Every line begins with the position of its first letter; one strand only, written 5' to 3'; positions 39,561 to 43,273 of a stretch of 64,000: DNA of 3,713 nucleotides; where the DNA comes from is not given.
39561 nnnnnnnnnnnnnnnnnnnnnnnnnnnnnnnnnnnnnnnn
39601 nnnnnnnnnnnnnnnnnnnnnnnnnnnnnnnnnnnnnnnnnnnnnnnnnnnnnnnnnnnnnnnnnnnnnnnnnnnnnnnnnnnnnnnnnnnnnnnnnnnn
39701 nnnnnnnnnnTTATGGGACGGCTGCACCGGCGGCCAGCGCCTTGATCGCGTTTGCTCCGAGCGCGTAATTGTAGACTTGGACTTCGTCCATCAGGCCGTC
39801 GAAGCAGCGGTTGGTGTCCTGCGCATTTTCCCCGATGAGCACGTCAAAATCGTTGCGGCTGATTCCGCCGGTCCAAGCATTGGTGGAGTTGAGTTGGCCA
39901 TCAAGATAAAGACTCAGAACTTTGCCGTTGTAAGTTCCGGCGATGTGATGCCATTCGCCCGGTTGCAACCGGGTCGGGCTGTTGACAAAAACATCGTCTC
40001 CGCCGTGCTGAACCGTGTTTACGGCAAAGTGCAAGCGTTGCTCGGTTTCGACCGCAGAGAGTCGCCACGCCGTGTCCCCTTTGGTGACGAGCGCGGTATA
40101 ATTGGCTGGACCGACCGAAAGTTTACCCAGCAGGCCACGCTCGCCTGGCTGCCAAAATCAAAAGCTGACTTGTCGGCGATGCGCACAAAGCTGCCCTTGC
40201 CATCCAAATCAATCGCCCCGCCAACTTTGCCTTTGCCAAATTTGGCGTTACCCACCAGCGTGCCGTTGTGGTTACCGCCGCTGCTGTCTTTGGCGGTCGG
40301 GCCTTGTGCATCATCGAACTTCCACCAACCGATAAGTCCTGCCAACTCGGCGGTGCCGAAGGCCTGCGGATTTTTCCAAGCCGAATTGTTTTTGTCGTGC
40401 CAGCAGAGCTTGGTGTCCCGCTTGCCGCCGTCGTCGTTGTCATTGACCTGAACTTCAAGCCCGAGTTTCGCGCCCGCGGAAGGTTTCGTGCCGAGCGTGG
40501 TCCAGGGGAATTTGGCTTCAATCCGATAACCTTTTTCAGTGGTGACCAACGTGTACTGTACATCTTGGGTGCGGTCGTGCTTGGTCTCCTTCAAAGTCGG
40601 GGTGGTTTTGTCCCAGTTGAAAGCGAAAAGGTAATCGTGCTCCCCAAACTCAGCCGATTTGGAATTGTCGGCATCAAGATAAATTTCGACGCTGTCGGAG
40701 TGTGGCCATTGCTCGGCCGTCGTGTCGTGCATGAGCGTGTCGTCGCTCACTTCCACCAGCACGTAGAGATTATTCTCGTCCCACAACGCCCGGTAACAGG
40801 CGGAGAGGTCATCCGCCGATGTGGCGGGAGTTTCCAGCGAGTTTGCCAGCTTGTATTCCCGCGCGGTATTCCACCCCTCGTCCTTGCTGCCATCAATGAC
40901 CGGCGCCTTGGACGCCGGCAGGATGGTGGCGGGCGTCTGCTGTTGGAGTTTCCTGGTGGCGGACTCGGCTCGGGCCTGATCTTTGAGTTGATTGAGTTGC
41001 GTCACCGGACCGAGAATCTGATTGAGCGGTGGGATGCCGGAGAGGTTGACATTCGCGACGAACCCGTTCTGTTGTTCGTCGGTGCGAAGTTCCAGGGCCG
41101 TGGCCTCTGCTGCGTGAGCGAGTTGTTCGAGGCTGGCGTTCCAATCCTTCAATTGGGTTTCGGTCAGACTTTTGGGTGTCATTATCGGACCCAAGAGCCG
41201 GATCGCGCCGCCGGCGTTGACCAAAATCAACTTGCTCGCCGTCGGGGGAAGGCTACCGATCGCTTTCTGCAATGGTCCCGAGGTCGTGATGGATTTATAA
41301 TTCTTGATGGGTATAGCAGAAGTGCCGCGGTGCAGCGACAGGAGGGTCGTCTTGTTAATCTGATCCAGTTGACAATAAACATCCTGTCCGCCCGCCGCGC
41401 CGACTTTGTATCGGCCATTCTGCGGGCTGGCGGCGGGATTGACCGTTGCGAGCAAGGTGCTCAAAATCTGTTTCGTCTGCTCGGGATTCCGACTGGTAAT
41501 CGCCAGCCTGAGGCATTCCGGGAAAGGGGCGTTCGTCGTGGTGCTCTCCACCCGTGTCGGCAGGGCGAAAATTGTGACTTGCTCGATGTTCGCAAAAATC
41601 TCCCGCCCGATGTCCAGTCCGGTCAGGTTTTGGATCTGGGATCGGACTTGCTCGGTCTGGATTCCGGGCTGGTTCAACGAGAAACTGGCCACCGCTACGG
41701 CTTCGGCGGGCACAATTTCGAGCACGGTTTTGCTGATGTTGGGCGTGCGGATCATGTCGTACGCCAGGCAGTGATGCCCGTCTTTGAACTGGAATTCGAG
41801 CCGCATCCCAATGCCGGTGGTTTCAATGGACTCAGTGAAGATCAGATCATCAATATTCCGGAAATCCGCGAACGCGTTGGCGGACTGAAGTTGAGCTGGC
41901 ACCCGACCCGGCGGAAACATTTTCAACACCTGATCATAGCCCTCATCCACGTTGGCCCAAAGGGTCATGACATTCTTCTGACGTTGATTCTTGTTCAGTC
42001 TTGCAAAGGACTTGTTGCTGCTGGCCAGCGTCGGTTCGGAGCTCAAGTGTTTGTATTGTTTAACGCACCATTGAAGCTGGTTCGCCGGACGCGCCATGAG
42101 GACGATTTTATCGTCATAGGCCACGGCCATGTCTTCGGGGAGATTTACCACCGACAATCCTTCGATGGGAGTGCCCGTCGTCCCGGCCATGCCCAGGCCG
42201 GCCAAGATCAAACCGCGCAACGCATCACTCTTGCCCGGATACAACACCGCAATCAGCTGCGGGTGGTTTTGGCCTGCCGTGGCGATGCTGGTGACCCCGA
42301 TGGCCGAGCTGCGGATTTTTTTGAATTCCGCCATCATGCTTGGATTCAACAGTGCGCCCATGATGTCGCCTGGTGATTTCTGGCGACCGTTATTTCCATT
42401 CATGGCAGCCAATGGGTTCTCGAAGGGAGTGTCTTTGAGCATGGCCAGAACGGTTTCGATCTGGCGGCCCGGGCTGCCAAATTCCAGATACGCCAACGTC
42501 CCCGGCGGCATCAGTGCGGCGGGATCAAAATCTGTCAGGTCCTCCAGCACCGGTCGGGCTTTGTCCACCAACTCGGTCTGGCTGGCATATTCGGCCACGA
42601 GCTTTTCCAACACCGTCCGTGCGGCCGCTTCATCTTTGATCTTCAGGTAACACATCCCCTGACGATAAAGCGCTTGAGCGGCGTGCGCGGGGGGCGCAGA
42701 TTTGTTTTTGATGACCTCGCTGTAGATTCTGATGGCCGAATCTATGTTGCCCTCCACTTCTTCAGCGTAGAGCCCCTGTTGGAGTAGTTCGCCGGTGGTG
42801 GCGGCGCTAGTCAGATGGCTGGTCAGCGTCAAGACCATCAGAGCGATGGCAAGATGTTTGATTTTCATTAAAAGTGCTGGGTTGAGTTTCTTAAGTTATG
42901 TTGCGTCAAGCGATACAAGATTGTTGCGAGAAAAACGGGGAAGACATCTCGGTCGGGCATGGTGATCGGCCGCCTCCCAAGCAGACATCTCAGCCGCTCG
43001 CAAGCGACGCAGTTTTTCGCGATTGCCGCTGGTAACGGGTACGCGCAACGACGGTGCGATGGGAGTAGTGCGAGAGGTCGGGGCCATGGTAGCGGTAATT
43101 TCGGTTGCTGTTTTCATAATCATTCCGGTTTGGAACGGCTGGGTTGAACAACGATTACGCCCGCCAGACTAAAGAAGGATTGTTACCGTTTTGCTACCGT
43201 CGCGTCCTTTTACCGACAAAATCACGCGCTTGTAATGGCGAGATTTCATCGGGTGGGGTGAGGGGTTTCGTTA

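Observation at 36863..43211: Two copies of a 65-nt element with 11-bp-phased direct repeats bracket an OmpR-type two-component operon: candidate operator and autoregulatory circuit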

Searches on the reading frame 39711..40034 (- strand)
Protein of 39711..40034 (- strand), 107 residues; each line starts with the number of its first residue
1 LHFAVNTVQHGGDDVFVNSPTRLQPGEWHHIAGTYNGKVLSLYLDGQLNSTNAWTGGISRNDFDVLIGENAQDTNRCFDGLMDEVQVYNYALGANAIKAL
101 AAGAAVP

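Call 10: search_protein_families(library=pfam, proteins=[window:39711-40034:-], max_evalue=0.01)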
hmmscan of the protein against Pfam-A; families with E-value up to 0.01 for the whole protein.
window:39711-40034:- (107 aa): 3 families
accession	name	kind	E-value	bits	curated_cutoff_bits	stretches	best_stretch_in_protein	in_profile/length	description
PF13385.13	Laminin_G_3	-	4.1e-22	79.4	27.6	1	9-97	62-150/151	Concanavalin A-like lectin/glucanases superfamily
PF02210.31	Laminin_G_2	-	1.4e-05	26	22.9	1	12-87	39-123/126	Laminin G domain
PF00054.30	Laminin_G_1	-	0.00076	20.1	24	1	10-49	37-76/131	Laminin G domain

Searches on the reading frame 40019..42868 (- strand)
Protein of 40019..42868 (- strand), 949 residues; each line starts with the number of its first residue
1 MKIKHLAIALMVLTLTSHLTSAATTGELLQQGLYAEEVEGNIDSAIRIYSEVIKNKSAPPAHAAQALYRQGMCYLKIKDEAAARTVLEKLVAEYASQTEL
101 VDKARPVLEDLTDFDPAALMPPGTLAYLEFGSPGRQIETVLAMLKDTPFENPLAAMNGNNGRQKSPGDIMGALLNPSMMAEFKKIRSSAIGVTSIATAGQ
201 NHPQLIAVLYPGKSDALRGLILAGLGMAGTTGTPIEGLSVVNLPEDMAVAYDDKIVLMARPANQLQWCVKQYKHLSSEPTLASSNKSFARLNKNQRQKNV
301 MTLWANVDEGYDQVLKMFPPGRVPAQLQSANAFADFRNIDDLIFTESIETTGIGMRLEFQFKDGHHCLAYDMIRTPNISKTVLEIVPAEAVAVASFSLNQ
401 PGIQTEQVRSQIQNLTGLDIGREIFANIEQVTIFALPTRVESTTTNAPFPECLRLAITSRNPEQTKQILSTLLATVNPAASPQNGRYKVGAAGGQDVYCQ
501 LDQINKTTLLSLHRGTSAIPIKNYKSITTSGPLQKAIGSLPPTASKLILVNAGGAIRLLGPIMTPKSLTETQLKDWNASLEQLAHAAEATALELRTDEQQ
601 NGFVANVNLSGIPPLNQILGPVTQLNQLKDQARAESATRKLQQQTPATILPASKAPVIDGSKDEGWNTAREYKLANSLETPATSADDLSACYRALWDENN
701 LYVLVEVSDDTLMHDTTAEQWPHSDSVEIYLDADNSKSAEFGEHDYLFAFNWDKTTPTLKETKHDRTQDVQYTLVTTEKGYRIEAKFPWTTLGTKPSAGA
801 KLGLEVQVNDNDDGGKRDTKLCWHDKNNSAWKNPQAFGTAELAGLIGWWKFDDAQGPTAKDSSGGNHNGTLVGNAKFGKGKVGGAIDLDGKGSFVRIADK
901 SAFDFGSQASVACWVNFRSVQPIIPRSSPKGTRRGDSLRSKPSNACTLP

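Call 10: search_protein_families(library=pfam, proteins=[window:40019-42868:-], max_evalue=0.01)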
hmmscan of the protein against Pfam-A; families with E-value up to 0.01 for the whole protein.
window:40019-42868:- (949 aa): 3 families
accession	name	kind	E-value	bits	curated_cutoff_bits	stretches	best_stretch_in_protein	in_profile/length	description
PF06452.16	CBM9_1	-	8.1e-50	169.7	23.4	1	658-844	1-184/185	Carbohydrate family 9 binding domain-like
PF13174.12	TPR_6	-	1.2e-07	32.3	26.3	1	65-94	1-30/33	Tetratricopeptide repeat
PF13432.12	TPR_16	-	7.1e-05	23.6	32.7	1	40-96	11-63/65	Tetratricopeptide repeat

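Call 26: find_related_loci(query=A1, collection=metagenome_contigs, flank=7000)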
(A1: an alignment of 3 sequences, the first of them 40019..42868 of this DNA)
Query A1 (949 aa) in metagenome_contigs; peptide patterns used: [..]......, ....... (x = any residue, [..] = any of these).
579 stretches matched a pattern; 144 encode a relative of the query (tblastn E <= 1e-3); the best 80 are kept; 80 distinct loci.
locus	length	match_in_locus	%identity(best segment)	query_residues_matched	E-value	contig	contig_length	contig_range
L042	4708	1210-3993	73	3-920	0e+0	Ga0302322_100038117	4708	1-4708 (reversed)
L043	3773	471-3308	65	1-920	0e+0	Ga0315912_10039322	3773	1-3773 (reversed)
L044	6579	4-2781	63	6-920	0e+0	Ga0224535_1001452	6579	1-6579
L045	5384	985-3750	63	6-920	0e+0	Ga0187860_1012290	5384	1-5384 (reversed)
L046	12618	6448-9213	63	6-920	0e+0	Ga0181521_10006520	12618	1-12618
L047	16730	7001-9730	64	18-920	0e+0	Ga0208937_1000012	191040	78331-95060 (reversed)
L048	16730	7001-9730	64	18-920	0e+0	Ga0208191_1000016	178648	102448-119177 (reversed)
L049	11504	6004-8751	62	15-920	0e+0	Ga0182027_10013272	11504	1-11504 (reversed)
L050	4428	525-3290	61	8-920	0e+0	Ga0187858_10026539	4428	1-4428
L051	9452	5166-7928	61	8-920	0e+0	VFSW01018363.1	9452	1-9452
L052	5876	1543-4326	59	5-920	0e+0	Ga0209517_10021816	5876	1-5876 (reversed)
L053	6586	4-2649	62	44-920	0e+0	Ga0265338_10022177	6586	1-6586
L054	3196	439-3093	64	1-875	0e+0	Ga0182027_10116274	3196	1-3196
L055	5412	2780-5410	61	1-867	0e+0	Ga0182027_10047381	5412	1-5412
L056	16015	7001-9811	57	8-919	0e+0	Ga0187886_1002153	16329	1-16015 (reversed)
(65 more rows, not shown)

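Call 60: search_protein_families(library=ncbifam, proteins=[window:40019-42868:-], max_evalue=0.001)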
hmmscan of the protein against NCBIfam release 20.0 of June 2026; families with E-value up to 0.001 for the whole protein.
window:40019-42868:- (949 aa): 3 families
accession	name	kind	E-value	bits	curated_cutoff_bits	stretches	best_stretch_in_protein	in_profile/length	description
TIGR02795.1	tol_pal_ybgF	equivalog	2.6e-06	28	90.1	1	39-100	52-112/119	tol-pal system protein YbgF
TIGR03785.1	marine_sort_HK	equivalog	3.9e-05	22.2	612.2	1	643-795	65-220/703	proteobacterial dedicated sortase system histidine kinase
NF040959.1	MamA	equivalog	4.3e-05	23.1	200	1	34-115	79-156/204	magnetosome protein MamA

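Call 61: search_protein_families(library=pfam, proteins=[L052:520-765:+], max_evalue=0.01)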
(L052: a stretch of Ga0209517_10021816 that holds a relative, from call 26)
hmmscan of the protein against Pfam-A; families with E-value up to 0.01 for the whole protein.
L052:520-765:+ (81 aa): 0 families

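Call 64: find_homologous_proteins(query=window:40019-42868:-, max_evalue=1e-30)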
Query window:40019-42868:- (949 aa): 643 proteins with E <= 1e-30 among 8000 candidates; the best 120 are listed.
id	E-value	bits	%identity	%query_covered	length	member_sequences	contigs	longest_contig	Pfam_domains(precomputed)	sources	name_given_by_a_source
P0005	0.0e+0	2153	100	100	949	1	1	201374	PF06452.17,PF13174.13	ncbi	ncbi:MAG: sugar-binding protein [Verrucomicrobiota bacterium]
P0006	0.0e+0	1614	77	97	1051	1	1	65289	PF06452.17,PF13385.14,PF02210.32,PF13174.13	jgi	jgi:hypothetical protein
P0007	0.0e+0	1611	77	97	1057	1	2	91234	PF06452.17,PF13385.14,PF13174.13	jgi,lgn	jgi:hypothetical protein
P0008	0.0e+0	1532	73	97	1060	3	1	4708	PF06452.17,PF13385.14,PF02210.32,PF13174.13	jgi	-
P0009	0.0e+0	1484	72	97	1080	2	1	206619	PF06452.17,PF13385.14,PF13174.13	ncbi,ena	-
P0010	0.0e+0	1443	70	95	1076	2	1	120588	PF06452.17,PF13385.14,PF13174.13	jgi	jgi:hypothetical protein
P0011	0.0e+0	1368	66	96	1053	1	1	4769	PF06452.17,PF13385.14,PF02210.32,PF13174.13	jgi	jgi:hypothetical protein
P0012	0.0e+0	1364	65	97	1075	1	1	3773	PF06452.17,PF13385.14,PF13174.13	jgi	-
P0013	0.0e+0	1348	64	95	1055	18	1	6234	PF06452.17,PF13385.14,PF13432.13,PF13174.13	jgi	jgi:tetratricopeptide (TPR) repeat protein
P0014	0.0e+0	1318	64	95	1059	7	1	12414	PF06452.17,PF13385.14,PF02210.32,PF13174.13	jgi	jgi:hypothetical protein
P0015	0.0e+0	1314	63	95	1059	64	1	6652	PF06452.17,PF13385.14,PF02210.32,PF13174.13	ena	-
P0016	0.0e+0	1312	64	97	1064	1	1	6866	PF06452.17,PF13385.14,PF13432.13,PF02210.32,PF13174.13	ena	-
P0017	0.0e+0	1308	63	95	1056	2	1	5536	PF06452.17,PF13385.14,PF02210.32,PF13174.13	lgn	-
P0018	0.0e+0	1303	61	99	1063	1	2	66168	PF06452.17,PF13385.14,PF13174.13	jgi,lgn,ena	jgi:tetratricopeptide (TPR) repeat protein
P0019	0.0e+0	1302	63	95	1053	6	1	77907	PF06452.17,PF13385.14,PF02210.32,PF13174.13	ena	-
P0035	0.0e+0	1244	60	96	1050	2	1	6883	PF06452.17,PF13385.14,PF13174.13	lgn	-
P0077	0.0e+0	1130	55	99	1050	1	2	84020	PF06452.17,PF13385.14,PF13174.13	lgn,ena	-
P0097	0.0e+0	1100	54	97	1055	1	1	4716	PF06452.17,PF13385.14,PF13174.13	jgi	jgi:hypothetical protein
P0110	0.0e+0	1085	53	99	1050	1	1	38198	PF06452.17,PF13385.14,PF13174.13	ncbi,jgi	-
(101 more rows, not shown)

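Call 65: find_encoding_contigs(protein=P0006, flank=7000, max_places=2)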
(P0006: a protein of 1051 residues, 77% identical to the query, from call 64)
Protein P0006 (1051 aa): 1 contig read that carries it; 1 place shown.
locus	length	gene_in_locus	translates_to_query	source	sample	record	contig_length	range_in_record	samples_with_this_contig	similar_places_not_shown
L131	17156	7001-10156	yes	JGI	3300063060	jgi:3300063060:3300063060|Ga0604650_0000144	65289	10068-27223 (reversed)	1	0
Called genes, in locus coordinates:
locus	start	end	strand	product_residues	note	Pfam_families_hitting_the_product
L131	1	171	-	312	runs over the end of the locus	PF01507:PAPS_reduct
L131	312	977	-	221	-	PF01507:PAPS_reduct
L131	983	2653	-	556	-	PF03460:NIR_SIR_ferr, PF01077:NIR_SIR, PF03460:NIR_SIR_ferr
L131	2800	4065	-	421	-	PF03600:CitMHS (weak), PF16980:CitMHS_2, PF03600:CitMHS (weak)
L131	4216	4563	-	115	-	-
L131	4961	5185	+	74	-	-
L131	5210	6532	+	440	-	PF01011:PQQ (faint), PF13360:PQQ_2, PF13570:Beta-prop_ACSF4 (faint), PF25293:Beta-prop_EMC1_N (faint), PF13360:PQQ_2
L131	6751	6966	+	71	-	-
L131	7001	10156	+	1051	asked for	PF13174:TPR_6 (faint), PF06452:CBM9_1, PF13385:Laminin_G_3, PF02210:Laminin_G_2 (faint)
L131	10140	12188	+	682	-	PF00512:HisKA, PF02518:HATPase_c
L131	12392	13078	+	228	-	PF00072:Response_reg, PF00486:Trans_reg_C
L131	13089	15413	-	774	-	PF12275:DUF3616 (faint)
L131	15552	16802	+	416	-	-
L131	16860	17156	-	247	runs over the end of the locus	PF12875:DUF3826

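Call 66: find_encoding_contigs(protein=P0007, flank=7000, max_places=2)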
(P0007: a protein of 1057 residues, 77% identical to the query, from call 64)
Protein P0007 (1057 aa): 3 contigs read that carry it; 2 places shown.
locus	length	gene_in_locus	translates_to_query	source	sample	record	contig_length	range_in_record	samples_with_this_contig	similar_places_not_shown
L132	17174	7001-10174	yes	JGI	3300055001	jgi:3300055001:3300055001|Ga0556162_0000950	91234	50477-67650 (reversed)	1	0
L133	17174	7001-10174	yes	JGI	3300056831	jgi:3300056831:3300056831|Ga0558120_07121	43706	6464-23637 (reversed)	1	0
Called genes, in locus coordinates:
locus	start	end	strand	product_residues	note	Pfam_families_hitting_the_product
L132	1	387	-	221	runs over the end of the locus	PF01507:PAPS_reduct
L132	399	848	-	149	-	PF08843:AbiEii (weak)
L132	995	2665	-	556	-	PF03460:NIR_SIR_ferr, PF01077:NIR_SIR, PF03460:NIR_SIR_ferr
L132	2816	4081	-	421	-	PF16980:CitMHS_2, PF03600:CitMHS (weak)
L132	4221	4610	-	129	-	-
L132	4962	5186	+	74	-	-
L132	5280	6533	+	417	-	PF13570:Beta-prop_ACSF4 (faint), PF13360:PQQ_2, PF01011:PQQ (faint), PF13360:PQQ_2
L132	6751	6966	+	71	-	-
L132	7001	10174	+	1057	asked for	PF13174:TPR_6 (weak), PF06452:CBM9_1, PF13385:Laminin_G_3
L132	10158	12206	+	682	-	PF00512:HisKA, PF02518:HATPase_c, PF14501:HATPase_c_5 (weak)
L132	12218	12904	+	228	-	PF00072:Response_reg, PF00486:Trans_reg_C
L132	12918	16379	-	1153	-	PF12275:DUF3616 (faint)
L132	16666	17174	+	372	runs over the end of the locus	-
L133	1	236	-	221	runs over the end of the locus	PF01507:PAPS_reduct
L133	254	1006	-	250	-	PF06912:DUF1275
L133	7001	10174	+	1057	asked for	PF13174:TPR_6 (weak), PF06452:CBM9_1, PF13385:Laminin_G_3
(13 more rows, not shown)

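Call 67: find_encoding_contigs(protein=P0009, flank=7000, max_places=2)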
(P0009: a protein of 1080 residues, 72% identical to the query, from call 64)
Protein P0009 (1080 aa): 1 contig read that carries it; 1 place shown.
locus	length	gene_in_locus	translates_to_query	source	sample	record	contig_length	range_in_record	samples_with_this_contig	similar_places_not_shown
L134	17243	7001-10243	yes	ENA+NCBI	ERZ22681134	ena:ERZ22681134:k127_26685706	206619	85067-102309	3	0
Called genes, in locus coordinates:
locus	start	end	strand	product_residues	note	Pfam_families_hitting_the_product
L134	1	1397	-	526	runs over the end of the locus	PF07730:HisKA_3 (weak), PF13581:HATPase_c_2 (faint), PF02518:HATPase_c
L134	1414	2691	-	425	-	PF12708:Pect-lyase_RHGA_epim, PF00295:Glyco_hydro_28, PF13229:Beta_helix (weak)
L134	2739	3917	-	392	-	PF09492:Pec_lyase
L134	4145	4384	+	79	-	-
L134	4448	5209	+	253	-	-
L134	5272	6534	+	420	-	PF01011:PQQ (faint), PF13360:PQQ_2, PF13570:Beta-prop_ACSF4 (weak), PF13360:PQQ_2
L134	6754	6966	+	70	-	-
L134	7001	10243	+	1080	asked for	PF13174:TPR_6 (weak), PF06452:CBM9_1, PF13385:Laminin_G_3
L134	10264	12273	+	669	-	PF00512:HisKA, PF02518:HATPase_c, PF14501:HATPase_c_5 (weak)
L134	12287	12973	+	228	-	PF00072:Response_reg, PF00486:Trans_reg_C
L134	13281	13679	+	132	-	-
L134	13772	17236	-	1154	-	PF12275:DUF3616 (faint)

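Call 68: find_encoding_contigs(protein=P0010, flank=7000, max_places=2)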
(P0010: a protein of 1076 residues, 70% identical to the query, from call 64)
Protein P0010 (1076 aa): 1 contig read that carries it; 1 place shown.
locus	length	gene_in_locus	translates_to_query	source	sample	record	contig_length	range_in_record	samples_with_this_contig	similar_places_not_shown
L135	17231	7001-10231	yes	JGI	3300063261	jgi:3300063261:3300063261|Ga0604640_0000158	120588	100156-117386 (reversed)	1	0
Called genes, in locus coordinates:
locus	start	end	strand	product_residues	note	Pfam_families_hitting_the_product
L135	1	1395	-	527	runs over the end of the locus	PF07730:HisKA_3, PF02518:HATPase_c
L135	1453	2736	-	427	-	PF12708:Pect-lyase_RHGA_epim, PF00295:Glyco_hydro_28, PF13229:Beta_helix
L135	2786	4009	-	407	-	PF09492:Pec_lyase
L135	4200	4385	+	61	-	-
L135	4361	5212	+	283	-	-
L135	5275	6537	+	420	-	PF01011:PQQ (faint), PF13360:PQQ_2, PF13570:Beta-prop_ACSF4 (faint), PF13360:PQQ_2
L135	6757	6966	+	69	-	-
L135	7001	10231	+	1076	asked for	PF13174:TPR_6 (faint), PF06452:CBM9_1, PF13385:Laminin_G_3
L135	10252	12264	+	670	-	PF00512:HisKA, PF02518:HATPase_c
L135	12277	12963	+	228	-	PF00072:Response_reg, PF00486:Trans_reg_C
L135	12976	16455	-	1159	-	PF12275:DUF3616 (faint)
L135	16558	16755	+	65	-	-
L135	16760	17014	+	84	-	-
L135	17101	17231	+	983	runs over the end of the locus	PF13676:TIR_2, PF00931:NB-ARC, PF17874:TPR_MalT, PF13424:TPR_12, PF13424:TPR_12, PF24885:TPR_NPHP3, PF13424:TPR_12, PF13374:TPR_10, +10 more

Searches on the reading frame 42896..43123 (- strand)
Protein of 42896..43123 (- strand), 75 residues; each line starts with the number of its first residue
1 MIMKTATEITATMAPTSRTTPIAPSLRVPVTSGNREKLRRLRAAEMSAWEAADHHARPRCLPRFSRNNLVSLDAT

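Call 10: search_protein_families(library=pfam, proteins=[window:42896-43123:-], max_evalue=0.01)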
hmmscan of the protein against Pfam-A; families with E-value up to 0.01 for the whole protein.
window:42896-43123:- (75 aa): 0 families

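Call 60: search_protein_families(library=ncbifam, proteins=[window:42896-43123:-], max_evalue=0.001)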
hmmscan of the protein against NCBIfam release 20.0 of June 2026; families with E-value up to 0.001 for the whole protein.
window:42896-43123:- (75 aa): 0 families
